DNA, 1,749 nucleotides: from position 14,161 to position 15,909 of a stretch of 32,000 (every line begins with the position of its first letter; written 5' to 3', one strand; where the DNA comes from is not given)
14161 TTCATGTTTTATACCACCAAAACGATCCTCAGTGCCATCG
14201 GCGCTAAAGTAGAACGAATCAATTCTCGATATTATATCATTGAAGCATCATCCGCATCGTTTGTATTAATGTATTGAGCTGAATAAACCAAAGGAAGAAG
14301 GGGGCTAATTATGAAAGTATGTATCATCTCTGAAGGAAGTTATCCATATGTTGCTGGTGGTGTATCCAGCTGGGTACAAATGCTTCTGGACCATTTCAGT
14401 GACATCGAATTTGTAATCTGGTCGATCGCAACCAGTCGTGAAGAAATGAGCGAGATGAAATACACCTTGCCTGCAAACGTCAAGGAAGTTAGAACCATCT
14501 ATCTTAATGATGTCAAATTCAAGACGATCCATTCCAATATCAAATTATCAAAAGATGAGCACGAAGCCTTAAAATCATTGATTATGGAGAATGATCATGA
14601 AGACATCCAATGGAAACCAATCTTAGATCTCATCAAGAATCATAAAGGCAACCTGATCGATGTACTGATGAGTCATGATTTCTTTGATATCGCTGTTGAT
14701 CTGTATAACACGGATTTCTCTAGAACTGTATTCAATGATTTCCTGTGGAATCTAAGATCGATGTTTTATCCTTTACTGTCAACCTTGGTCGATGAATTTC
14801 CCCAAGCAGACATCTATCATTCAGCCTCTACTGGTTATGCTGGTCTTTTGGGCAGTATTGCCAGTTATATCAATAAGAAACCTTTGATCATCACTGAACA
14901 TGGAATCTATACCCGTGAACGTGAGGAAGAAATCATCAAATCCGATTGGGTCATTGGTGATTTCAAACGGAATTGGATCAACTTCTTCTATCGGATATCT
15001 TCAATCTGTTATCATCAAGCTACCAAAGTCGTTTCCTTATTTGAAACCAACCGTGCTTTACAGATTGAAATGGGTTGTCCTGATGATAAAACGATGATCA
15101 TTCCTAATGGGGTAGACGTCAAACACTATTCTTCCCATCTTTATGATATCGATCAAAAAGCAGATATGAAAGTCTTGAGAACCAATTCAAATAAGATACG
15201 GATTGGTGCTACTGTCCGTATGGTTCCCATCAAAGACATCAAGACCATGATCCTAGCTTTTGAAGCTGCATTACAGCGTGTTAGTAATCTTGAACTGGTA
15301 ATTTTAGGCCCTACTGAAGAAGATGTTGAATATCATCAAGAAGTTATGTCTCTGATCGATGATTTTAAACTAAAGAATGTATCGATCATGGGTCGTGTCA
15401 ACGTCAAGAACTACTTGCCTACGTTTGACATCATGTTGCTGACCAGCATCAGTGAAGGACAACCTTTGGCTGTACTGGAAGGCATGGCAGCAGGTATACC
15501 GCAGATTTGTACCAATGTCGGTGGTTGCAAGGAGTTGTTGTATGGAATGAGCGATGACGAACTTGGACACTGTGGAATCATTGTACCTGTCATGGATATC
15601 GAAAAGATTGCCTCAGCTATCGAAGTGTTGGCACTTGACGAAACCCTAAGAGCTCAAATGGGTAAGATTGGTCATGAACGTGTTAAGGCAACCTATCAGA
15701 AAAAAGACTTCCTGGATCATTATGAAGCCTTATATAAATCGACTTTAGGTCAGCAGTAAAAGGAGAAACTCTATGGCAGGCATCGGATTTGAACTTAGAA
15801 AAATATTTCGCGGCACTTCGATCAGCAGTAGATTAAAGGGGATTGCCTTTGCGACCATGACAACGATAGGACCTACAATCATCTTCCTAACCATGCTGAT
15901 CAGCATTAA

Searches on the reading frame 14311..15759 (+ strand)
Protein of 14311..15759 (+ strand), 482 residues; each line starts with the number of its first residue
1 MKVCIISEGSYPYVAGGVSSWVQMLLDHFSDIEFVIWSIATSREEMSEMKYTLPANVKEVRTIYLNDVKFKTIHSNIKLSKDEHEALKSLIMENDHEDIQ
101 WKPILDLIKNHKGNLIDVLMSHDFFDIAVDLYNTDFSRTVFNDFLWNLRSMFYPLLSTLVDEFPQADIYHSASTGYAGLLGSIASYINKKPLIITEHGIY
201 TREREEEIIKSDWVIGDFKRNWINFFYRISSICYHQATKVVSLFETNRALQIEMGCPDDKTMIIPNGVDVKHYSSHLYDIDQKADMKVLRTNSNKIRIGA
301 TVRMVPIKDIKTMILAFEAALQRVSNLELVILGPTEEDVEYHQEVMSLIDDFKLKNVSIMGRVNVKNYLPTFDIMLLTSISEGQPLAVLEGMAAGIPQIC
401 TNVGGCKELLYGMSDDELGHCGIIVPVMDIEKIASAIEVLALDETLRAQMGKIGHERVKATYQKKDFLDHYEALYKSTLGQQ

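Call 17: search_protein_families(library=ncbifam, proteins=[window:14311-15759:+], max_evalue=0.00001)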
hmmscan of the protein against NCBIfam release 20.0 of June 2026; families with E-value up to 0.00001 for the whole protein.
window:14311-15759:+ (482 aa): 24 families
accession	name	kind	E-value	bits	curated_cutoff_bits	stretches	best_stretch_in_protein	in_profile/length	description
NF038011.1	PelF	equivalog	1.4e-110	370.7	100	1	3-475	2-489/489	GT4 family glycosyltransferase PelF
TIGR03088.1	stp2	hypoth_equivalog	2.6e-28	99.1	409.05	1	250-479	151-374/374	TIGR03088 family PEP-CTERM/XrtA system glycosyltransferase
TIGR03999.1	thiol_BshA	equivalog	3e-23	82.4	273.7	1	244-478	152-373/375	N-acetyl-alpha-D-glucosaminyl L-malate synthase BshA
NF041876.1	EPS_EpsE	equivalog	5.9e-23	81.7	400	1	259-465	186-383/389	exopolysaccharide biosynthesis GT4 family glycosyltransferase EpsE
NF047684.1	TeichurnBiosyTuaC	equivalog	2.4e-15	56.4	550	1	236-477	164-388/391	teichuronic acid biosynthesis protein TuaC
TIGR02149.1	glgA_Coryne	subfamily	1.6e-13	50.6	302.4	1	159-477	77-389/391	glycogen synthase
TIGR04063.1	stp3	hypoth_equivalog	8e-13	48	442.05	1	231-478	152-395/397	TIGR04063 family PEP-CTERM/XrtA system glycosyltransferase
TIGR04157.1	glyco_rSAM_CFB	subfamily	8.2e-13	48.1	400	1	223-475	156-406/406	TIGR04157 family glycosyltransferase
NF041010.1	glycosy_Agl16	equivalog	1.1e-12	47.5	575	1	234-459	131-333/352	glycosylation protein Agl16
NF038229.1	Glyco4_Geo_Pelo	equivalog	2.5e-12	46.5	400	1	237-479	110-337/338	GPMC system family 4 glycosyltransferase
NF038255.1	exopoly_VpsD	equivalog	2.6e-12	46.3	300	1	290-478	198-379/381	VpsD family glycosyltransferase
NF047880.1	glyco_SdgA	exception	1.8e-11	43.3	800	1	285-453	305-466/488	serine-aspartate repeat adhesin O-glycosyltransferase SdgA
TIGR04047.1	MSMEG_0565_glyc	hypoth_equivalog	8.4e-11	41.5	259.85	1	260-458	160-355/373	MSMEG_0565 family glycosyltransferase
NF038295.1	EPS_HpsP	equivalog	9.9e-11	41.3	550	1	260-465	177-374/388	hormogonium polysaccharide biosynthesis glycosyltransferase HpsP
TIGR02472.1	sucr_P_syn_N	equivalog_domain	2.5e-10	39.8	576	1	163-472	114-435/439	sucrose-phosphate synthase, putative, glycosyltransferase domain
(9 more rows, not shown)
